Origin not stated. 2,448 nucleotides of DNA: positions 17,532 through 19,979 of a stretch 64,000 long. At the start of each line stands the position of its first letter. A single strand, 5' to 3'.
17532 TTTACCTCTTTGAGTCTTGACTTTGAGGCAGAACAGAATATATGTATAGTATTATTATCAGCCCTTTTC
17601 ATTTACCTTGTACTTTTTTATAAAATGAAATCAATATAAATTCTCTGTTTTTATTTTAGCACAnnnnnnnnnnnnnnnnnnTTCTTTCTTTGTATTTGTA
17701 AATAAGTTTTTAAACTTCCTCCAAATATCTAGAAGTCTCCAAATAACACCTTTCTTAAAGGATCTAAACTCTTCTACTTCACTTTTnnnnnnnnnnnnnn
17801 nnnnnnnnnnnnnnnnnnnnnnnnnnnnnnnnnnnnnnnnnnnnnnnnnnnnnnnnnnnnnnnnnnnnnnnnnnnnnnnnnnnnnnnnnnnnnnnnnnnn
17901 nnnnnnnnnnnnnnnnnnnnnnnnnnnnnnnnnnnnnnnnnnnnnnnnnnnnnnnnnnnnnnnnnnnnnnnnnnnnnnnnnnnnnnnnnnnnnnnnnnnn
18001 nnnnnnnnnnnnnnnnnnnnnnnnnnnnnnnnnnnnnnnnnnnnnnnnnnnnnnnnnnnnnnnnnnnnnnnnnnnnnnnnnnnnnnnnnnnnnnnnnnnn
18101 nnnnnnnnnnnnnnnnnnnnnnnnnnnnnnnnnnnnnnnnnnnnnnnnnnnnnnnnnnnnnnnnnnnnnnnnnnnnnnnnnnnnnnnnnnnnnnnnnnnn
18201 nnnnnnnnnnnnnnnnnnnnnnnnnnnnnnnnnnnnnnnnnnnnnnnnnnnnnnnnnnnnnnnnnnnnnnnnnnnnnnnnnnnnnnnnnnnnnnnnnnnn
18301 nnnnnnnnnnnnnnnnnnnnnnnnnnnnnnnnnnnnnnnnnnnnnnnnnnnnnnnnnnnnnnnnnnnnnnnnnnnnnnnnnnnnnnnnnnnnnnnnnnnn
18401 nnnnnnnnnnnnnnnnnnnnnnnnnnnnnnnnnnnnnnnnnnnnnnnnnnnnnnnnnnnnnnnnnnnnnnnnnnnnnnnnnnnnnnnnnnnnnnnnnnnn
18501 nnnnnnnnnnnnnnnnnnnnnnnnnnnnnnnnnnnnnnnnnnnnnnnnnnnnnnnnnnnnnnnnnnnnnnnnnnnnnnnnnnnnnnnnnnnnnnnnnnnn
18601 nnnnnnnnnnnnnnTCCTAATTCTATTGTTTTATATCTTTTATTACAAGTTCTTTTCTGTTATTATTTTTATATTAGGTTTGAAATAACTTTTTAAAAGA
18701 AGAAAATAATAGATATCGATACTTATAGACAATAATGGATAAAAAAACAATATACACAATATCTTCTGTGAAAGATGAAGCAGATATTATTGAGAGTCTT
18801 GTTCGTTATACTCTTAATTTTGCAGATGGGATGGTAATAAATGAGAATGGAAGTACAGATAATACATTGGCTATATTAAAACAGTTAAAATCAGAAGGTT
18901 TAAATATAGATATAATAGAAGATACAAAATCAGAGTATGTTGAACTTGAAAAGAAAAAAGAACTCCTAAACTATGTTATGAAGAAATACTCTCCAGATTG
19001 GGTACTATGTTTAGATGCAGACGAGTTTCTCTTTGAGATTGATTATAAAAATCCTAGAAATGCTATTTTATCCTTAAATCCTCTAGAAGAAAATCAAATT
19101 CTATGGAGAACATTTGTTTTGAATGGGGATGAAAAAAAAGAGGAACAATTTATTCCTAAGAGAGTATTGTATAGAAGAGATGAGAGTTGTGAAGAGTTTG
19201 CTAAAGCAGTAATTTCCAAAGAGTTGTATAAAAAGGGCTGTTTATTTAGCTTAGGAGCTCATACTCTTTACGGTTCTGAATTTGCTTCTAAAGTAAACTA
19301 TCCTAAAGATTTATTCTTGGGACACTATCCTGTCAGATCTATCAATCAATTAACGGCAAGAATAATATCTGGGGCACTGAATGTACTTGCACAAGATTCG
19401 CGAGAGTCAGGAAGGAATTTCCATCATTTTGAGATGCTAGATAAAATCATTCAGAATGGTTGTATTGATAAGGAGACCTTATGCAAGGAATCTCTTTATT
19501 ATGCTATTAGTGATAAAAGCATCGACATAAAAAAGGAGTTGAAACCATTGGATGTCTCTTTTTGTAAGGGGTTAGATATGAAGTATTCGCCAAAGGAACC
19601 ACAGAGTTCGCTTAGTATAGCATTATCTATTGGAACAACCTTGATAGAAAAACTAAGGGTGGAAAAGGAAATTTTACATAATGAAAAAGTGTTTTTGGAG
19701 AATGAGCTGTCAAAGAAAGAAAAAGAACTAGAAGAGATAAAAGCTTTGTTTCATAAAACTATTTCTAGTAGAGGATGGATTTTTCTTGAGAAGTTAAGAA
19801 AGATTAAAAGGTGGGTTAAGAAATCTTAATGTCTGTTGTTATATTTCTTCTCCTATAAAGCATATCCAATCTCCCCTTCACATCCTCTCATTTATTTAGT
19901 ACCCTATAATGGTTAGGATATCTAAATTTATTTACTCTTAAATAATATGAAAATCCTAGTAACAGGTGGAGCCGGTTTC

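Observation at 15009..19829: Different enzymes in the glycan locus share a C-terminal basic amphipathic motif, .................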

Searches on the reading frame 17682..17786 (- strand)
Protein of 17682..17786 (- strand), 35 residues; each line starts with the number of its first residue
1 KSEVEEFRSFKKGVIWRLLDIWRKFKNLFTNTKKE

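Call 28: search_protein_representatives(alignment_id=A1)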
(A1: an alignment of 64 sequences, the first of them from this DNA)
Query: 64 sequences, 35 profile positions. Proteins with E-value up to 0.001 (for the whole library): 49; up to 1e-10: 1; up to 1e-30: 0. The best 49 are listed.
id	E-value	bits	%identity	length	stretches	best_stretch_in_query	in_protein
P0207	7.4e-11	57.5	-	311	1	2-32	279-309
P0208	2.4e-10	55.9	-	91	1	3-31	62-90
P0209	8.1e-10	54.2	-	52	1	2-31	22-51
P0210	1.6e-09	53.2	-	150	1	4-32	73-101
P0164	3.4e-09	52.2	-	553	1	2-28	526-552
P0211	4.3e-09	51.9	-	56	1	1-31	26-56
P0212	5.8e-09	51.4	-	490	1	2-33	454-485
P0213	6.5e-09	51.3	-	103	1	2-33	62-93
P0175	6.6e-09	51.3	-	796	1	2-31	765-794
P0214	6.8e-09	51.2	-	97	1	2-29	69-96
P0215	1.4e-08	50.2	-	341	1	1-34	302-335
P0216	1.9e-08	49.8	-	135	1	2-32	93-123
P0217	2.0e-08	49.7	-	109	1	2-30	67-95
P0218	2.0e-08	49.7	-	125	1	3-34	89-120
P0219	2.7e-08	49.3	-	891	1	2-34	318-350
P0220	3.6e-08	48.9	-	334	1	2-34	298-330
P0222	6.2e-08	48.1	-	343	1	1-33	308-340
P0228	2.1e-07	46.4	-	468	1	2-31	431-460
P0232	4.2e-07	45.5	-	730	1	2-29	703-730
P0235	1.3e-06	43.9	-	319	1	2-29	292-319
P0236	2.1e-06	43.3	-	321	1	3-34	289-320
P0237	2.3e-06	43.1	-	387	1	2-30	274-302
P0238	2.6e-06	43.0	-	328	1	4-31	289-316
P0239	8.8e-06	41.3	-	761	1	3-32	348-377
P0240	1.6e-05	40.4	-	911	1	3-34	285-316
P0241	1.7e-05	40.4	-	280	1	5-32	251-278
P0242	2.4e-05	39.8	-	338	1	3-32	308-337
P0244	4.5e-05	39.0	-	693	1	2-27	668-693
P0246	1.7e-04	37.1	-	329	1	3-31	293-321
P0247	2.0e-04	36.9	-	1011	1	4-33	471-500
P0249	9.7e-04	34.7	-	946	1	2-33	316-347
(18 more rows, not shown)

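Call 30: search_protein_families(library=pfam, proteins=[P0212, P0215, P0219, P0220, P0222, P0228, P0232, P0235, P0236, P0237], max_evalue=0.0001)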
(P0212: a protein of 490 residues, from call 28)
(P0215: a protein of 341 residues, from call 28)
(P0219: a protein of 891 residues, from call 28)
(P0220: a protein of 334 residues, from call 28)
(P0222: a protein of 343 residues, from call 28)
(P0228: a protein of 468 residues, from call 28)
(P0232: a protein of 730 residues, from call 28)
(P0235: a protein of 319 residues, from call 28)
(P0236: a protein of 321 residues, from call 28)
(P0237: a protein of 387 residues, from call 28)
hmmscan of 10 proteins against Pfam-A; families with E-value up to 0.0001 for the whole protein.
P0212 (490 aa): 1 family
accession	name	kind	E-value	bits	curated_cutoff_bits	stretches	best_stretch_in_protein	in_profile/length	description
PF21912.2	Glyco_transf_99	-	5.8e-08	33.5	27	1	76-150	87-160/179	Glycosyltransferase 99 family N-terminal domain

P0215 (341 aa): 0 families

P0219 (891 aa): 4 families
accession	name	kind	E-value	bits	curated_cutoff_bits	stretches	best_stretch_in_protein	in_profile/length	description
PF00535.33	Glycos_transf_2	-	5.8e-43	147.2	23.3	2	418-577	1-167/168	Glycosyl transferase family 2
PF13641.12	Glyco_tranf_2_3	-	1.6e-14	54.9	27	1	415-534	2-123/230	Glycosyltransferase like family 2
PF13712.12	Glyco_tranf_2_5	-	6.2e-06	26.5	27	0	735-779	44-89/210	Glycosyltransferase like family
PF13632.12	Glyco_trans_2_3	-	2.4e-05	24.7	27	0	500-620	2-127/198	Glycosyl transferase family group 2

P0220 (334 aa): 0 families

P0222 (343 aa): 8 families
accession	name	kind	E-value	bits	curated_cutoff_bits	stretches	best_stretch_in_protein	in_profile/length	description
PF08241.18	Methyltransf_11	-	3.3e-25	89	21.2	1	38-133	1-95/95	Methyltransferase domain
PF13649.12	Methyltransf_25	-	7.7e-22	78.2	27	1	37-129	1-97/97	Methyltransferase domain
PF13847.12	Methyltransf_31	-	2.1e-21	76.5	27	1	33-155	3-124/145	Methyltransferase domain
PF13489.12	Methyltransf_23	-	2.7e-14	53.6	27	1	31-143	20-126/164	Methyltransferase domain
PF08242.18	Methyltransf_12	-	5.3e-13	50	30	1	38-131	1-98/98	Methyltransferase domain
PF02353.26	CMAS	-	3.9e-10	39.9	27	1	33-138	62-169/273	Mycolic acid cyclopropane synthetase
PF05175.20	MTS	-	4.4e-06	26.9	23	1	33-144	31-149/170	Methyltransferase small domain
PF03141.22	Methyltransf_29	-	8.6e-06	25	23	1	35-191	119-274/506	Putative S-adenosyl-L-methionine-dependent methyltransferase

P0228 (468 aa): 4 families
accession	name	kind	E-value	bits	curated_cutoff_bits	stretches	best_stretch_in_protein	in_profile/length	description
PF00534.26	Glycos_transf_1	-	1.9e-31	109.3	26.4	1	199-357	11-170/172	Glycosyl transferases group 1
PF13692.12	Glyco_trans_1_4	-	4.7e-24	85.7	27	1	205-345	3-142/142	Glycosyl transferases group 1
PF13439.12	Glyco_transf_4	-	8.5e-14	52.4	28.5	1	18-187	2-168/170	Glycosyltransferase Family 4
PF20706.3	GT4-conflict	-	1.2e-09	38.1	26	1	198-321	192-323/385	Family 4 Glycosyltransferase in conflict systems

P0232 (730 aa): 3 families
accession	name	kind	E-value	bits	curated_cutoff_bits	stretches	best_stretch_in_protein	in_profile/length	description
PF00535.33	Glycos_transf_2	-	8.3e-21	75.1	23.3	1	5-104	1-100/168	Glycosyl transferase family 2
PF13439.12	Glyco_transf_4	-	2.7e-11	44.2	28.5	1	353-482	62-168/170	Glycosyltransferase Family 4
PF13692.12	Glyco_trans_1_4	-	6.2e-05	23.7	27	0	498-628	4-141/142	Glycosyl transferases group 1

P0235 (319 aa): 0 families

P0236 (321 aa): 0 families

P0237 (387 aa): 1 family
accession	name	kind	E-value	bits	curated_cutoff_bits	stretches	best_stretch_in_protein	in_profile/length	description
PF04765.19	TOD1_MUCI70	-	7.6e-14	52.2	21.4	1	56-199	140-290/314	TOD1/MUCI70, glycosyltransferase-like domain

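Call 31: search_protein_families(library=pfam, proteins=[P0238, P0239, P0240, P0241, P0242, P0244, P0246, P0247, P0249, P0207], max_evalue=0.0001)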
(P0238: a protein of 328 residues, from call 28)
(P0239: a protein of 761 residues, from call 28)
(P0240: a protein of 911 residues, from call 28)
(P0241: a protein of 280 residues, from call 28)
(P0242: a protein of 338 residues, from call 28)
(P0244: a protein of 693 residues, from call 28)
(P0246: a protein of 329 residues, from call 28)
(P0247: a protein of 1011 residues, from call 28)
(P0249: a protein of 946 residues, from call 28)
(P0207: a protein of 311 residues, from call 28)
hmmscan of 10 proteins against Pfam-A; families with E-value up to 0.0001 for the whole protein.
P0238 (328 aa): 0 families

P0239 (761 aa): 1 family
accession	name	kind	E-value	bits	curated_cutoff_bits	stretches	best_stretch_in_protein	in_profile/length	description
PF08241.18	Methyltransf_11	-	3.6e-06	28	21.2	1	71-122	44-93/95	Methyltransferase domain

P0240 (911 aa): 5 families
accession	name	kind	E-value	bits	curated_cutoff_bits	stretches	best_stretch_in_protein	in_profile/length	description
PF00535.33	Glycos_transf_2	-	2.2e-51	174.6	23.3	2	382-539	1-165/168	Glycosyl transferase family 2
PF10111.15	Glyco_tranf_2_2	-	7.1e-22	78.6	27.3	2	382-576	1-216/276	Glycosyltransferase like family 2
PF13641.12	Glyco_tranf_2_3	-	2e-15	57.9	27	1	636-858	3-212/230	Glycosyltransferase like family 2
PF13632.12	Glyco_trans_2_3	-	1.4e-10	41.8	27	0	718-857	1-123/198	Glycosyl transferase family group 2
PF13712.12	Glyco_tranf_2_5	-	8.4e-05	22.8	27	0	702-751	40-90/210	Glycosyltransferase like family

P0241 (280 aa): 1 family
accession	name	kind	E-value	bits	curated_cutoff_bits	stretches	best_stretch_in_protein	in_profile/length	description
PF13489.12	Methyltransf_23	-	1e-08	35.5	27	1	40-204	13-162/164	Methyltransferase domain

P0242 (338 aa): 0 families

P0244 (693 aa): 6 families
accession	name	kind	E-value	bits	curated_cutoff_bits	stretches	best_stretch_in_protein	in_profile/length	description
PF00534.26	Glycos_transf_1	-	2.7e-34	118.6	26.4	1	434-598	5-170/172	Glycosyl transferases group 1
PF13692.12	Glyco_trans_1_4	-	1.1e-29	103.9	27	1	446-582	3-138/142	Glycosyl transferases group 1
PF05050.19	Methyltransf_21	-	4.5e-16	59.9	22.7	1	54-191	1-149/173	Methyltransferase FkbM domain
PF20706.3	GT4-conflict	-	3e-11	43.4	26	1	441-562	194-323/385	Family 4 Glycosyltransferase in conflict systems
PF05575.17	V_cholerae_RfbT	-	9.1e-08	32.2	27.9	1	36-191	64-227/286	Vibrio cholerae RfbT protein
PF13524.12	Glyco_trans_1_2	-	7.9e-07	29.6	25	1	512-600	38-128/144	Glycosyl transferase-like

P0246 (329 aa): 0 families

P0247 (1011 aa): 2 families
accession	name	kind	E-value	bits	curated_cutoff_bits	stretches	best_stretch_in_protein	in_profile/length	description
PF00535.33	Glycos_transf_2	-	1.9e-29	103.2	23.3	1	567-679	1-112/168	Glycosyl transferase family 2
PF21912.2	Glyco_transf_99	-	8e-07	29.8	27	1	37-167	27-160/179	Glycosyltransferase 99 family N-terminal domain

P0249 (946 aa): 4 families
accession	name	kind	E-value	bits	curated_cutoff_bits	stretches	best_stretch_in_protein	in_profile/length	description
PF00535.33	Glycos_transf_2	-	9e-53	179.1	23.3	2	421-581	1-167/168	Glycosyl transferase family 2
PF13641.12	Glyco_tranf_2_3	-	9.1e-12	45.9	27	1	677-901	3-219/230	Glycosyltransferase like family 2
PF13712.12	Glyco_tranf_2_5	-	1.6e-05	25.2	27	1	718-791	13-89/210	Glycosyltransferase like family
PF13632.12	Glyco_trans_2_3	-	9.5e-05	22.7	27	0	839-893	70-123/198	Glycosyl transferase family group 2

P0207 (311 aa): 0 families
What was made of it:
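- Every annotated carrier is an enzyme acting in glycan assembly (calls 30, 31).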

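Call 49: search_solved_structures(query=A1, max_evalue=10, show_alignments=3)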
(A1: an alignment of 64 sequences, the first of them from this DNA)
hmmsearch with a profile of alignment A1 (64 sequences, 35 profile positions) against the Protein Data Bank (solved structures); distinct sequences matched with E-value up to 10: 3.
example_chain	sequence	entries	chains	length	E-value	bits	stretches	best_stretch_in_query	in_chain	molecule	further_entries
1cx8_A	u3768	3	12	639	1.2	12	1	5-17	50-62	TRANSFERRIN RECEPTOR PROTEIN | Transferrin receptor protein 1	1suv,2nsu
2d74_A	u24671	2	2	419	1.5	11.7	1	17-31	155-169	Translation initiation factor 2 gamma subunit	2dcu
3j32_A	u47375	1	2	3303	2.7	10.9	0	15-24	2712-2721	Hemocyanin isoform 1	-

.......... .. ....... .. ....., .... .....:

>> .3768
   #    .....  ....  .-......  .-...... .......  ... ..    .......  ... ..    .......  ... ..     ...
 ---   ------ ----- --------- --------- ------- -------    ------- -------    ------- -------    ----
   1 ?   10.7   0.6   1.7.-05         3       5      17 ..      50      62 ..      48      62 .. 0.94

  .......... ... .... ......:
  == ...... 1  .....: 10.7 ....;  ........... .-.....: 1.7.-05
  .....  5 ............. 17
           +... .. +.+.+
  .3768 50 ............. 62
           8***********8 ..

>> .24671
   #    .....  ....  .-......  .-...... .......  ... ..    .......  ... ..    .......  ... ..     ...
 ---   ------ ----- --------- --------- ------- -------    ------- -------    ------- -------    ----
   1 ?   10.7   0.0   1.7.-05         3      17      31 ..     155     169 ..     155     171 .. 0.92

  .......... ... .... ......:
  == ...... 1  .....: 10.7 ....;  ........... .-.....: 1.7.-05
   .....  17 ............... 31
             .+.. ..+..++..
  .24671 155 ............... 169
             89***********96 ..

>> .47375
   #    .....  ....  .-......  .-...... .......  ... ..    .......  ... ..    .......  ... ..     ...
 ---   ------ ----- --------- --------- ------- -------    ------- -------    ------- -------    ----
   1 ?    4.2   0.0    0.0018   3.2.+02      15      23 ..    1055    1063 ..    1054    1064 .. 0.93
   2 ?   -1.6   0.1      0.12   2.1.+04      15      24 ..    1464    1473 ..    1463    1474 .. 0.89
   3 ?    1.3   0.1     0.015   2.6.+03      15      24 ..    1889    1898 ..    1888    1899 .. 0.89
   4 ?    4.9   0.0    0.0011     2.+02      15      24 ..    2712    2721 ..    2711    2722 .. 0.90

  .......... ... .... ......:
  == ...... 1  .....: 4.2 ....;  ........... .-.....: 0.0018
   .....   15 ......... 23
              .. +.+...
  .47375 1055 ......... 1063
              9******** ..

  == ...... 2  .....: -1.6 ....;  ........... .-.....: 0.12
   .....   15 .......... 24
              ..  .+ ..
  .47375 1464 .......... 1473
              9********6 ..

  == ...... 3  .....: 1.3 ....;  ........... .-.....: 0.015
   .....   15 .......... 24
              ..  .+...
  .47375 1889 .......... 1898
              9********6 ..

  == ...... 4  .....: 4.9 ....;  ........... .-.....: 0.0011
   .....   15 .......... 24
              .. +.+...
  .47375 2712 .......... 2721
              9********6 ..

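Call 83: search_protein_families(library=pfam, proteins=[P0215, P0220, P0235, P0236, P0238, P0242, P0246], max_evalue=0.05)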
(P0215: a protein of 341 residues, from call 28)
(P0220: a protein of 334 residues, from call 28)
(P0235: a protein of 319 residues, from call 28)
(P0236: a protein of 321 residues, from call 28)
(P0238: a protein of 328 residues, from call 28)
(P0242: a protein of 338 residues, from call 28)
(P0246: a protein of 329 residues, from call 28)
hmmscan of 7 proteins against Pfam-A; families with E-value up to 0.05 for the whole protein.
P0215 (341 aa): 1 family
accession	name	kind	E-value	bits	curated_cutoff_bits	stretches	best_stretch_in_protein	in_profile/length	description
PF15035.11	Rootletin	-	0.0033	17.9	36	1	255-326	84-159/188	Ciliary rootlet component, centrosome cohesion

P0220 (334 aa): 7 families
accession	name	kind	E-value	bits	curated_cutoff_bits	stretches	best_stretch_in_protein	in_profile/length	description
PF10473.14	CENP-F_leu_zip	-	0.0016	18.9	34.5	1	256-301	3-48/140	Leucine-rich repeats of kinetochore protein Cenp-F/LEK1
PF10211.14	Ax_dynein_light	-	0.0067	16.9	26.4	1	239-294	106-157/187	Axonemal dynein light chain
PF24629.1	STATB_N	-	0.013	16.1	27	0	261-314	25-77/139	Signal transducer and activator of transcription b N-terminal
PF17675.6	APG6_N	-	0.021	15.7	45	0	203-297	11-101/132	Apg6 coiled-coil region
PF03148.19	Tektin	-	0.036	13.3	34.3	0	256-296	43-83/383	Tektin family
PF20492.3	ERM_helical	-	0.038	14.5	40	0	256-294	34-72/120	Ezrin/radixin/moesin, alpha-helical domain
PF08295.17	Sin3_corepress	-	0.049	14.1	25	0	250-293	45-88/98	Sin3 family co-repressor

P0235 (319 aa): 0 families

P0236 (321 aa): 0 families

P0238 (328 aa): 0 families

P0242 (338 aa): 0 families

P0246 (329 aa): 1 family
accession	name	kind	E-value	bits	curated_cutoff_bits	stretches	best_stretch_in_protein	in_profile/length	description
PF03109.22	ABC1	-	0.0071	16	22.9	0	62-189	129-231/244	ABC1 atypical kinase-like domain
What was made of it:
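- Tried and rejected: One of them, P0246, has a weak ABC1 kinase-like hit (call 83).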

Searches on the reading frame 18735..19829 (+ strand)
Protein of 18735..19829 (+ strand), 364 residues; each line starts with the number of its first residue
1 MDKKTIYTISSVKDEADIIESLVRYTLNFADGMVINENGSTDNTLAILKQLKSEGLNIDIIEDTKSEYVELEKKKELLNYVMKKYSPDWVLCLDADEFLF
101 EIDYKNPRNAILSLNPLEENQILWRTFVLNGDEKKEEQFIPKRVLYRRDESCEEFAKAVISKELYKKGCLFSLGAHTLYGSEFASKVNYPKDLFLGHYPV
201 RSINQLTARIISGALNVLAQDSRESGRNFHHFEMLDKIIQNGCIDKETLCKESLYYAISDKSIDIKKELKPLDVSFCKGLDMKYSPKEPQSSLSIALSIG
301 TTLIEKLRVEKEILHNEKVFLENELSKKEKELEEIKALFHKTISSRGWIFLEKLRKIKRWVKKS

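Call 3: search_protein_families(library=pfam, proteins=[window:18735-19829:+], max_evalue=0.01)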
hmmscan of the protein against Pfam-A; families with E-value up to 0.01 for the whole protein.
window:18735-19829:+ (364 aa): 2 families
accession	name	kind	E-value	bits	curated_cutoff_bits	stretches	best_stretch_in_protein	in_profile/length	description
PF13704.12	Glyco_tranf_2_4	-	2.5e-13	50.8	27.5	1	13-100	1-85/98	Glycosyl transferase family 2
PF00535.33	Glycos_transf_2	-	4.2e-05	24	23.3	1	19-98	17-90/168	Glycosyl transferase family 2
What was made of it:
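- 18735..19829 (+): Protein D, 364 aa: GT-A glycosyltransferase (Glyco_tranf_2_4) followed by a coiled-coil-like segment (about 19623-19766) and a tail. Pfam PF13704, E=2.5e-13 (call 3).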

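Call 4: search_protein_families(library=ncbifam, proteins=[window:18735-19829:+], max_evalue=0.01)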
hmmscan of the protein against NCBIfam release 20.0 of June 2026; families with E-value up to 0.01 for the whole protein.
window:18735-19829:+ (364 aa): 1 family
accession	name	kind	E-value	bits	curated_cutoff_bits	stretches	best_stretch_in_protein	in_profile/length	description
TIGR03937.1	PgaC_IcaA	equivalog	0.0041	16.1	422.3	1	18-99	63-138/407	poly-beta-1,6-N-acetyl-D-glucosamine synthase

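Call 24: find_homologous_proteins(query=window:18735-19829:+, max_evalue=0.001)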
Query window:18735-19829:+ (364 aa): 21 proteins with E <= 0.001 among 3911 candidates.
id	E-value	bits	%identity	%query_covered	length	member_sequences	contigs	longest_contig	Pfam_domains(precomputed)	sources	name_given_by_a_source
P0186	2.0e-235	798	100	100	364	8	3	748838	-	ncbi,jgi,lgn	ncbi:MAG: glycosyltransferase family 2 protein [Candidatus Dojkabacteria bacterium]|jgi:glycosyltran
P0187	1.9e-177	608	77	100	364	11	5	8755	-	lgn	-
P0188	5.2e-100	353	50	97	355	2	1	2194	-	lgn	-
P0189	6.0e-87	310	45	99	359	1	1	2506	-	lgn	-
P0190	1.5e-69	253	43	97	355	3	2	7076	-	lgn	-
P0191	3.1e-69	252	42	98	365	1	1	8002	-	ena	-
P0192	1.2e-65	240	39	95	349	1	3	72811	PF00535.33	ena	-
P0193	2.6e-61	226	39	98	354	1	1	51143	-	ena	-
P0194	3.8e-58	215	38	98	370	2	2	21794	PF00535.33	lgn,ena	-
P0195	1.1e-57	214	43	83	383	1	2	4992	-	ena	-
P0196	6.1e-48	182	38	78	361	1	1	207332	-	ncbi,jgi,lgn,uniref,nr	ncbi:glycosyltransferase family 2 protein [Paramaledivibacter caminithermalis]|jgi:hypothetical prot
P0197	1.1e-47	181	37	80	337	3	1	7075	-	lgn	-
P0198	3.7e-42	163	37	76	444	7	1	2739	-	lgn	-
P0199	1.4e-38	151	34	77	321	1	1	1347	-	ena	-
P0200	8.4e-33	132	33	77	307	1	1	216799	PF00535.33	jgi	jgi:glycosyltransferase involved in cell wall biosynthesis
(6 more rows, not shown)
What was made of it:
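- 18735..19829 (+): Homologue P0186 is 100% identical and lies on a 748,838-bp contig named Candidatus Dojkabacteria bacterium (call 24).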

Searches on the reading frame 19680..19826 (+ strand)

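Call 69: search_protein_families(library=pfam, proteins=[window:19680-19826:+], max_evalue=1)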
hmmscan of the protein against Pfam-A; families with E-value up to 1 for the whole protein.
window:19680-19826:+ (49 aa): 1 family
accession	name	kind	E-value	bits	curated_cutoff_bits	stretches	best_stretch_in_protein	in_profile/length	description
PF16808.10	PKcGMP_CC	-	0.031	14.3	35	1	6-26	13-33/35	Coiled-coil N-terminus of cGMP-dependent protein kinase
